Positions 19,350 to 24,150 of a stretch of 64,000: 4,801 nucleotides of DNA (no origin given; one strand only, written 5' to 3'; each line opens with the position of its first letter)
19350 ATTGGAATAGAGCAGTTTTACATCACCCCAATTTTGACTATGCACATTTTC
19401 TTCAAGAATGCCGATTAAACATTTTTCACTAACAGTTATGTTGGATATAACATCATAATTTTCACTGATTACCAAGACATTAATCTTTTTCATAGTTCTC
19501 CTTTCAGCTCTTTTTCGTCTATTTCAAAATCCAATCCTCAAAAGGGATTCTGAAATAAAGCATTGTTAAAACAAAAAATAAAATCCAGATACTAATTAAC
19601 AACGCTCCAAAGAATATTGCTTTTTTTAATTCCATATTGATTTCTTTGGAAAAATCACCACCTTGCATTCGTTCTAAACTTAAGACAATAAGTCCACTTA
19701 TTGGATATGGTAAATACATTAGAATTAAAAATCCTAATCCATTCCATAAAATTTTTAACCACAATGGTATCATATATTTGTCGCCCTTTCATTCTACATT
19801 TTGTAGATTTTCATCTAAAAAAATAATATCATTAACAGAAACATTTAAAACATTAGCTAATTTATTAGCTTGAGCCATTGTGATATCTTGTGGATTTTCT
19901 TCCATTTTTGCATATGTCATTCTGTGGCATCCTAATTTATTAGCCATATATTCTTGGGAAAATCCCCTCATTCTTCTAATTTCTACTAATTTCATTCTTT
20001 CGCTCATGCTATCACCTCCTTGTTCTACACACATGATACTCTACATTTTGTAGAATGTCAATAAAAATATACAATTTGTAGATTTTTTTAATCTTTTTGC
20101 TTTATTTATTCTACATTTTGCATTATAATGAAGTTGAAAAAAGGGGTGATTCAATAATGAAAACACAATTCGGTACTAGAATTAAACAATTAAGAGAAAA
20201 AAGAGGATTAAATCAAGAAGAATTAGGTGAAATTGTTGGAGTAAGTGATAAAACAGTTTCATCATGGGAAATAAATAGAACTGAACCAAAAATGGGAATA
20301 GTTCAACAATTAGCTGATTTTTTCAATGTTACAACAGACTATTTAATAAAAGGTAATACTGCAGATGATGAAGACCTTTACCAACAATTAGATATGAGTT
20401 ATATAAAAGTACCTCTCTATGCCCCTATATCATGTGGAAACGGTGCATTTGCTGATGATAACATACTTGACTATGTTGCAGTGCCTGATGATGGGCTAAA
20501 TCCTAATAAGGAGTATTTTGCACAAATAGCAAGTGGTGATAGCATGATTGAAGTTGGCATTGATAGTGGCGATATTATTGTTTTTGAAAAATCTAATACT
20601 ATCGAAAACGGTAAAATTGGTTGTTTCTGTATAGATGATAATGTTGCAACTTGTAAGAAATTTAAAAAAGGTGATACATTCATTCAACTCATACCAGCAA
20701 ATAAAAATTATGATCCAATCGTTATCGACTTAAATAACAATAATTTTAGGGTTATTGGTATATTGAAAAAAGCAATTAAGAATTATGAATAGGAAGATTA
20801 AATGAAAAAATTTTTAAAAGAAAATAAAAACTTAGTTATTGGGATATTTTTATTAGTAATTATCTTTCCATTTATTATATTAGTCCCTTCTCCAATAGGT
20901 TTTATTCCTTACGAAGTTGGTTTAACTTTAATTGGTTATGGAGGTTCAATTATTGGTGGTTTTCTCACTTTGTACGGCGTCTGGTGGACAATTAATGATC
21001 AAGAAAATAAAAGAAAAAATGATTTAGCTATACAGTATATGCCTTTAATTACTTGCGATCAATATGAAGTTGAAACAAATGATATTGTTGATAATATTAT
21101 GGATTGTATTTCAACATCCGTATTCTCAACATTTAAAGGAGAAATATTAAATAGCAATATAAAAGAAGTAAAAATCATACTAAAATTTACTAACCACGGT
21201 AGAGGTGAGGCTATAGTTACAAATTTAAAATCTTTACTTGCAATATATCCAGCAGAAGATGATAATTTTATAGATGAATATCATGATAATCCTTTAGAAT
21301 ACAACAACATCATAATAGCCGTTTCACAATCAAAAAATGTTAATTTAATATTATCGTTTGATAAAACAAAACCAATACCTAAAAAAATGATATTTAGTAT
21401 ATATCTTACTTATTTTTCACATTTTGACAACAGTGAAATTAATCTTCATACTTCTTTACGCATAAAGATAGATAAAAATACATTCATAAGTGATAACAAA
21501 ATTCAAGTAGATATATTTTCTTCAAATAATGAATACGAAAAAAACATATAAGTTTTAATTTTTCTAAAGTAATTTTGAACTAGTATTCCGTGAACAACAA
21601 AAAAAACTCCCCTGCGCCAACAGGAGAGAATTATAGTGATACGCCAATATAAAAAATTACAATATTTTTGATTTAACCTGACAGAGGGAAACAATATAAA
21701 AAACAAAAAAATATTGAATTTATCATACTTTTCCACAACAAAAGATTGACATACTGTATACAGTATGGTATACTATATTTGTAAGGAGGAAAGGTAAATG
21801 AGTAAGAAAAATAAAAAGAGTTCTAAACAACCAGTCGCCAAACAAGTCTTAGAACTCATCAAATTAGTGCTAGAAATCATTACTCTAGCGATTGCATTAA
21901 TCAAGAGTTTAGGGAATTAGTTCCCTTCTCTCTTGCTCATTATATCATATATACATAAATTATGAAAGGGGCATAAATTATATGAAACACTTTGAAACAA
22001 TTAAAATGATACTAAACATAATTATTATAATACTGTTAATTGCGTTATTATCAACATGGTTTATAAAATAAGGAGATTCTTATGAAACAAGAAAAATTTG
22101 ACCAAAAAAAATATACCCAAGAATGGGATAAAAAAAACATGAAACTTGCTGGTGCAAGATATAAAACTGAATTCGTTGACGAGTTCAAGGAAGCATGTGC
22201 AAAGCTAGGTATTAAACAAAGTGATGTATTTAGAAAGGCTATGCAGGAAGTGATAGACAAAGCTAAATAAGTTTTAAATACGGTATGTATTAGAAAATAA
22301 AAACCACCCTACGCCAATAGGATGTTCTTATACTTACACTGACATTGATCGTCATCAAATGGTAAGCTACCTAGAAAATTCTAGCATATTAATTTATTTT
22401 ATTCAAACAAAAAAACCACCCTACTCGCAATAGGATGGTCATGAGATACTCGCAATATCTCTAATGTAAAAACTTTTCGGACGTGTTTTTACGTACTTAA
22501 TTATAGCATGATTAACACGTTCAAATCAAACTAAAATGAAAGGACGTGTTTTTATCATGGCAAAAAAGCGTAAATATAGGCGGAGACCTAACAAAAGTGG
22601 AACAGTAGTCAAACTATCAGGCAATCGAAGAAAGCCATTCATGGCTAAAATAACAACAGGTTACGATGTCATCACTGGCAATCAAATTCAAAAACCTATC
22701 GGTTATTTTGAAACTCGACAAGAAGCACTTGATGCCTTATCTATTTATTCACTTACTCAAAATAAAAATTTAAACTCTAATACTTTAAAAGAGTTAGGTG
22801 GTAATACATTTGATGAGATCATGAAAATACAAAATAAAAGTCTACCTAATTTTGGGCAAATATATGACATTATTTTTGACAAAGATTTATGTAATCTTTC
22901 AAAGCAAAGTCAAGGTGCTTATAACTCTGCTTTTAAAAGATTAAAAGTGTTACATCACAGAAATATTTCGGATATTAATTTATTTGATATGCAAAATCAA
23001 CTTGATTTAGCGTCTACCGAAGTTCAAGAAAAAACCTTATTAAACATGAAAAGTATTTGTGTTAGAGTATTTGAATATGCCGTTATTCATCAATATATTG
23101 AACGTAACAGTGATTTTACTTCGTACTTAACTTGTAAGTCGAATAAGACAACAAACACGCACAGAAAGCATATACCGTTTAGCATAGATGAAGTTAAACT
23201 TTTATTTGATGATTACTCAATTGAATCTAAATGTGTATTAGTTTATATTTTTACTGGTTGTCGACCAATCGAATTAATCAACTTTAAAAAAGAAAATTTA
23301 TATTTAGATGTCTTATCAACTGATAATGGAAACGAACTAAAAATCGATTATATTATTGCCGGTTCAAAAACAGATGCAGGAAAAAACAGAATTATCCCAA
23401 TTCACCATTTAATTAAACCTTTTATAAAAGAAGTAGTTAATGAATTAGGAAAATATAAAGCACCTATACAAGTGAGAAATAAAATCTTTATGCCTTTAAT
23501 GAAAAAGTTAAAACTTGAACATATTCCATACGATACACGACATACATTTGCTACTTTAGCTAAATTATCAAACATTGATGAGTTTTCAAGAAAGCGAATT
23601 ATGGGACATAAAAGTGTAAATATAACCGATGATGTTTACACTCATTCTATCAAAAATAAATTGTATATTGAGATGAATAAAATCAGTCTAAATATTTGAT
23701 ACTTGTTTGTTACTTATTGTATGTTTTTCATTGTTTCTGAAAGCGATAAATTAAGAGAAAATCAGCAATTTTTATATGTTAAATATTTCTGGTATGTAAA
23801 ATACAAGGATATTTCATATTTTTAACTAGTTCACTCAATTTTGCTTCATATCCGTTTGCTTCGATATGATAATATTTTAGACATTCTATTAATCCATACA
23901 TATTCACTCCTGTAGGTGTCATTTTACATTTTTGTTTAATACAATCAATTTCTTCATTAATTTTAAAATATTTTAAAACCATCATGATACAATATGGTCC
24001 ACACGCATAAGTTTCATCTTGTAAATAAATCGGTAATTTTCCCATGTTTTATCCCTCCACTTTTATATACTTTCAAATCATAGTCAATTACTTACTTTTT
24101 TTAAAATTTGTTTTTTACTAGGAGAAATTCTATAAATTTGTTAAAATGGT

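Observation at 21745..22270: Palindrome-controlled three-gene moron operon: two tiny membrane peptides (40 and 29 aa) followed by a ribbon-helix-helix protein; possible toxin/regulator or novel exclusion module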

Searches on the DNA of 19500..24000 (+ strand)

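Call 9: search_dna_similar(query=window:19500-24000:+, collection=phages, mode=distant)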
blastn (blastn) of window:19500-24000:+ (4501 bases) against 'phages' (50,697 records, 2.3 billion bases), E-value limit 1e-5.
Records with a match: 3; places in all: 3; records where one place covers at least 80% of the query: 0.
Best place of each record, by identity: 80-90% 2; 60-80% 1.
By first word of the organism name: Nitratiruptor 2; Bacillus 1.
By host as written in the record: Bacillus sp. 1; Nitratiruptor sp. YY08-13 1; Nitratiruptor sp. YY08-26 1.
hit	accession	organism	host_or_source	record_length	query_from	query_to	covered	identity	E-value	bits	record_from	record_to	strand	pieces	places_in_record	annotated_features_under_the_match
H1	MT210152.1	Bacillus phage vB_Bacillus_1020A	Bacillus sp.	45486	682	777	2%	74.0%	5e-6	62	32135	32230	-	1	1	serine recombinase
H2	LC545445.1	Nitratiruptor phage NrS-4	Nitratiruptor sp. YY08-13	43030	694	746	1%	84.9%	5e-6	61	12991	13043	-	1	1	repressor LexA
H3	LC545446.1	Nitratiruptor phage NrS-5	Nitratiruptor sp. YY08-26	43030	694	746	1%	84.9%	5e-6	61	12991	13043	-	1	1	repressor LexA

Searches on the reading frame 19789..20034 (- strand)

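Call 7: search_protein_families(library=pfam, proteins=[window:19789-20034:-], max_evalue=1)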
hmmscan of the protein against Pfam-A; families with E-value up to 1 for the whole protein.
window:19789-20034:- (81 aa): 7 families
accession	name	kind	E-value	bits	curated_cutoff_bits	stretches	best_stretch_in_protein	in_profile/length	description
PF01381.28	HTH_3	-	2.3e-10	40.8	23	1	18-69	3-54/55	Helix-turn-helix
PF12844.13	HTH_19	-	8.9e-06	26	30.2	1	16-70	4-58/64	Helix-turn-helix domain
PF13443.12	HTH_26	-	0.00023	21.8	22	1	16-71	2-58/63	Cro/C1-type HTH DNA-binding domain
PF13560.12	HTH_31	-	0.0027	18.4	27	1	19-67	9-58/64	Helix-turn-helix domain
PF07638.17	Sigma70_ECF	-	0.0054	17.1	21.1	1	8-42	135-169/185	ECF sigma factor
PF13730.12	HTH_36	-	0.046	14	25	1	26-42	27-43/55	Helix-turn-helix domain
PF02938.19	GAD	-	0.18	12.5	23.4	1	14-73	23-83/95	GAD domain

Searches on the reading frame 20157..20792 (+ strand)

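Call 7: search_protein_families(library=pfam, proteins=[window:20157-20792:+], max_evalue=1)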
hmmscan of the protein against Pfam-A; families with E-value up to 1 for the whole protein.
window:20157-20792:+ (211 aa): 14 families
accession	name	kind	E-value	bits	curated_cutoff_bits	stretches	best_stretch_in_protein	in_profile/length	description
PF00717.28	Peptidase_S24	-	3.3e-23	82.1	23.3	1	86-202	1-114/116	Peptidase S24-like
PF01381.28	HTH_3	-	8.4e-16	58.2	23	1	9-63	1-55/55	Helix-turn-helix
PF12844.13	HTH_19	-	1.3e-12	47.9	30.2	1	6-67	1-62/64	Helix-turn-helix domain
PF13560.12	HTH_31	-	1.9e-10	41.3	27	1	4-60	1-58/64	Helix-turn-helix domain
PF15731.11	MqsA_antitoxin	-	0.00089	19.8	30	1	6-52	71-117/131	Antitoxin component of bacterial toxin-antitoxin system, MqsA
PF04545.22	Sigma70_r4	-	0.0064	16.4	24.1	1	11-37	14-40/50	Sigma-70, region 4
PF13443.12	HTH_26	-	0.0075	16.9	22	1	8-59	1-53/63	Cro/C1-type HTH DNA-binding domain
PF20432.4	Xre-like-HTH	-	0.0089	16.7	25.8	1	11-36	17-42/63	Antitoxin Xre-like helix-turn-helix domain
PF13744.12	HTH_37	-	0.073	13.3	27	1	2-36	16-50/80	Helix-turn-helix domain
PF13412.12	HTH_24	-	0.074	13.1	21.9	1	10-35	10-35/48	Winged helix-turn-helix DNA-binding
PF08279.18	HTH_11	-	0.078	13.3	25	1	9-34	6-32/55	HTH domain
PF13384.12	HTH_23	-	0.079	13.3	24.6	1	11-37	12-37/50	Homeodomain-like domain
PF14590.12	DUF4447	-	0.15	12.3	27.2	1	8-60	11-63/166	Domain of unknown function (DUF4447)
PF13518.12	HTH_28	-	0.25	11.9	25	1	16-37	11-32/52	Helix-turn-helix domain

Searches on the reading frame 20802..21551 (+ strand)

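Call 7: search_protein_families(library=pfam, proteins=[window:20802-21551:+], max_evalue=1)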
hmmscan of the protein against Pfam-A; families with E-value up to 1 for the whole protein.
window:20802-21551:+ (249 aa): 0 families

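Call 8: search_protein_families(library=phrogs, proteins=[window:20802-21551:+], max_evalue=1)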
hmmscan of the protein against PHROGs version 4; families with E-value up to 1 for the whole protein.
window:20802-21551:+ (249 aa): 1 family
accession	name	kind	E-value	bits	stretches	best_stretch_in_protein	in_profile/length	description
phrog_13519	-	unknown function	0.12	13.7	1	168-198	10-40/50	-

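Call 63: search_protein_families(library=padloc, proteins=[window:20802-21551:+], max_evalue=0.1)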
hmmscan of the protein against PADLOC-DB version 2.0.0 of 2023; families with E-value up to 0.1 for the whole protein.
window:20802-21551:+ (249 aa): 0 families

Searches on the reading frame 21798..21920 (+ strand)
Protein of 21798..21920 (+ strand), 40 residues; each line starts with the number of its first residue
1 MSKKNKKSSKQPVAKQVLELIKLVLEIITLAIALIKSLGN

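Call 7: search_protein_families(library=pfam, proteins=[window:21798-21917:+], max_evalue=1)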
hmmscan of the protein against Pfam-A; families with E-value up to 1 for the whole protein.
seq(40 aa): 0 families

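Call 8: search_protein_families(library=phrogs, proteins=[window:21798-21917:+], max_evalue=1)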
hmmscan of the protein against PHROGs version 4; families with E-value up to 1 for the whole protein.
seq(40 aa): 3 families
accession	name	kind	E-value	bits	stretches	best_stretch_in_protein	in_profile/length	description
phrog_8423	-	unknown function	0.11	13.7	1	1-35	1-34/92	-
phrog_5134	-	unknown function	0.21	12.6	1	3-38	7-42/42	-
phrog_7727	-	unknown function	0.32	10.9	1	3-36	337-373/377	-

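Call 25: search_protein_families(library=pfam, alignment_id=A2, max_evalue=1)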
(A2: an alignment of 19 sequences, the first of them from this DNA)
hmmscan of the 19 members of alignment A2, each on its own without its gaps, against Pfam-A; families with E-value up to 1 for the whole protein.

A. member 1, seq(40 aa): 0 families

B. families by the number of members that match (of 19 scanned): 3 families
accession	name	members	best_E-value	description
PF13939.11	TisB_toxin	1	0.012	Toxin TisB, type I toxin-antitoxin system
PF18453.6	C4bp_oligo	1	0.016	Oligomerization domain of C4b-binding protein alpha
PF09377.16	SBDS_domain_II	1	0.099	SBDS protein, domain II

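Call 26: search_protein_families(library=ncbifam, alignment_id=A2, max_evalue=1)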
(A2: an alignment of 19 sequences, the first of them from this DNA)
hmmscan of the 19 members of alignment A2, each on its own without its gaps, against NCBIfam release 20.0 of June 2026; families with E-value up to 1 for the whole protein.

A. member 1, seq(40 aa): 0 families

B. families by the number of members that match (of 19 scanned): 4 families
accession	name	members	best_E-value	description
NF045849.1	ICE_MMCAP2_0565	2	0.023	Mbov_0395 family pilin-like conjugal transfer protein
NF053759.1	ChrTpChrBBac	1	0.017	chromate efflux transporter ChrB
NF038009.1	TatB_1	1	0.045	twin-arginine translocation system-associated protein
NF000537.0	YncL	1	0.82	stress response membrane protein YncL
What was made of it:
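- On Type I toxin-antitoxin system: Pfam and NCBIfam scans of 19 peptide-1 variants gave only one weak TisB_toxin hit, E=0.012 (calls 25, 26).
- The only hit is a single weak TisB_toxin match, E=0.012 (calls 25, 26). No toxin family hit was found (calls 25, 26).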

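Call 48: find_homologous_proteins(query=window:21798-21917:+, max_evalue=10)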
Query seq(40 aa) (40 aa): 6 proteins with E <= 10 among 6 candidates.
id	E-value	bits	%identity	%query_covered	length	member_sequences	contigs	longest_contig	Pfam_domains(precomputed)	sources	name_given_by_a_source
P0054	3.2e-14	67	100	100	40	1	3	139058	-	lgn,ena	-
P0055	3.2e-7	46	83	90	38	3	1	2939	-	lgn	-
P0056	4.9e-7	46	81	93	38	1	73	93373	-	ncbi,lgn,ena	-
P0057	6.9e-7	45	83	90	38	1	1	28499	-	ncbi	-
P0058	9.3e-7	45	80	38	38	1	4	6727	-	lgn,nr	nr:MAG TPA: hypothetical protein [Caudoviricetes sp.]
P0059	4.6e-6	43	76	93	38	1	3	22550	-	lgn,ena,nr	nr:MAG TPA: hypothetical protein [Caudoviricetes sp.]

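Call 49: find_encoding_contigs(protein=P0056, flank=2500, max_places=8)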
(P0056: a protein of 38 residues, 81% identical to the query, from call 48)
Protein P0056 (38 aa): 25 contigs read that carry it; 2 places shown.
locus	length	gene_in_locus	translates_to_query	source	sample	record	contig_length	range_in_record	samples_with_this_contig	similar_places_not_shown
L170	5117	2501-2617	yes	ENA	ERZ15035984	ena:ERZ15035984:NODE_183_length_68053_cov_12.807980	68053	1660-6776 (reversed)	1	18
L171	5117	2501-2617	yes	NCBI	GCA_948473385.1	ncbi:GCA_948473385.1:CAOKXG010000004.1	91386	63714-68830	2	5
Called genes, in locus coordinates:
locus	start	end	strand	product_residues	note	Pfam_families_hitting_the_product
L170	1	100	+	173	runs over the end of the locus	PF12844:HTH_19 (faint), PF13560:HTH_31 (weak), PF01381:HTH_3, PF13443:HTH_26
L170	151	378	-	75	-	-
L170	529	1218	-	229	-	PF00072:Response_reg (weak), PF04397:LytTR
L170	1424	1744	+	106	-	PF13273:DUF4064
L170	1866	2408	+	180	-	-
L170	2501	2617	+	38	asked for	-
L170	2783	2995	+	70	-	-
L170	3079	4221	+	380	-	PF00589:Phage_integrase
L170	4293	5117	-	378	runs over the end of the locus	PF05958:tRNA_U5-meth_tr, PF02005:TRM (weak), PF02475:TRM5-TYW2_MTfase, PF03602:Cons_hypoth95, PF05175:MTS, PF09445:Methyltransf_15, PF13649:Methyltransf_25 (faint), PF13847:Methyltransf_31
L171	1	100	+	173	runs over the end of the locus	PF12844:HTH_19 (faint), PF13560:HTH_31 (weak), PF01381:HTH_3, PF13443:HTH_26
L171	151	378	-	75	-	-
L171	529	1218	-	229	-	PF00072:Response_reg (weak), PF04397:LytTR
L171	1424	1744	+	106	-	PF13273:DUF4064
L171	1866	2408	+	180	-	-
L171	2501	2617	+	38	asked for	-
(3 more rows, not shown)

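Call 63: search_protein_families(library=padloc, proteins=[window:21798-21920:+], max_evalue=0.1)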
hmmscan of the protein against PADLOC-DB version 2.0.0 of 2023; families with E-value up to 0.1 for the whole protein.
window:21798-21920:+ (40 aa): 0 families

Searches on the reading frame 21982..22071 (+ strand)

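Call 7: search_protein_families(library=pfam, proteins=[window:21982-22068:+], max_evalue=1)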
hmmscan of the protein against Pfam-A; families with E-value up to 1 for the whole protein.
seq(29 aa): 0 families

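Call 8: search_protein_families(library=phrogs, proteins=[window:21982-22068:+], max_evalue=1)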
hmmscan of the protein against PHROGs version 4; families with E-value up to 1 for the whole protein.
seq(29 aa): 0 families

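Call 27: search_protein_families(library=pfam, alignment_id=A3, max_evalue=1)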
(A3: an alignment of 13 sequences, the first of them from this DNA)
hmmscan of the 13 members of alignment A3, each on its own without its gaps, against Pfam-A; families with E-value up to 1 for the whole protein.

A. member 1, seq(29 aa): 0 families

B. families by the number of members that match (of 13 scanned): 10 families
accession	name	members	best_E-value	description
PF24008.1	DUF7322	2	0.0026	Domain of unknown function (DUF7322)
PF10717.14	ODV-E18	2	0.26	Occlusion-derived virus envelope protein ODV-E18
PF07666.16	MpPF26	1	0.0018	M penetrans paralogue family 26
PF07835.17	COX4_pro_2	1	0.0047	Bacterial aa3 type cytochrome c oxidase subunit IV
PF00002.29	7tm_2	1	0.0049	7 transmembrane receptor (Secretin family)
PF10852.13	DUF2651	1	0.026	Protein of unknown function (DUF2651)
PF06570.16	DUF1129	1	0.12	Protein of unknown function (DUF1129)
PF20082.4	DUF6476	1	0.17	Family of unknown function (DUF6476)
PF21844.1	DUF6903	1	0.18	Family of unknown function (DUF6903)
PF10032.14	Pho88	1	0.29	Phosphate transport (Pho88)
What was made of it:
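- Tried and rejected: Pfam, NCBIfam, PHROG and PADLOC gave nothing usable (calls 7, 8, 25-27, 63).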

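Call 63: search_protein_families(library=padloc, proteins=[window:21982-22071:+], max_evalue=0.1)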
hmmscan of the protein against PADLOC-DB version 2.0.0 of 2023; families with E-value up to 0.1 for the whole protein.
window:21982-22071:+ (29 aa): 0 families
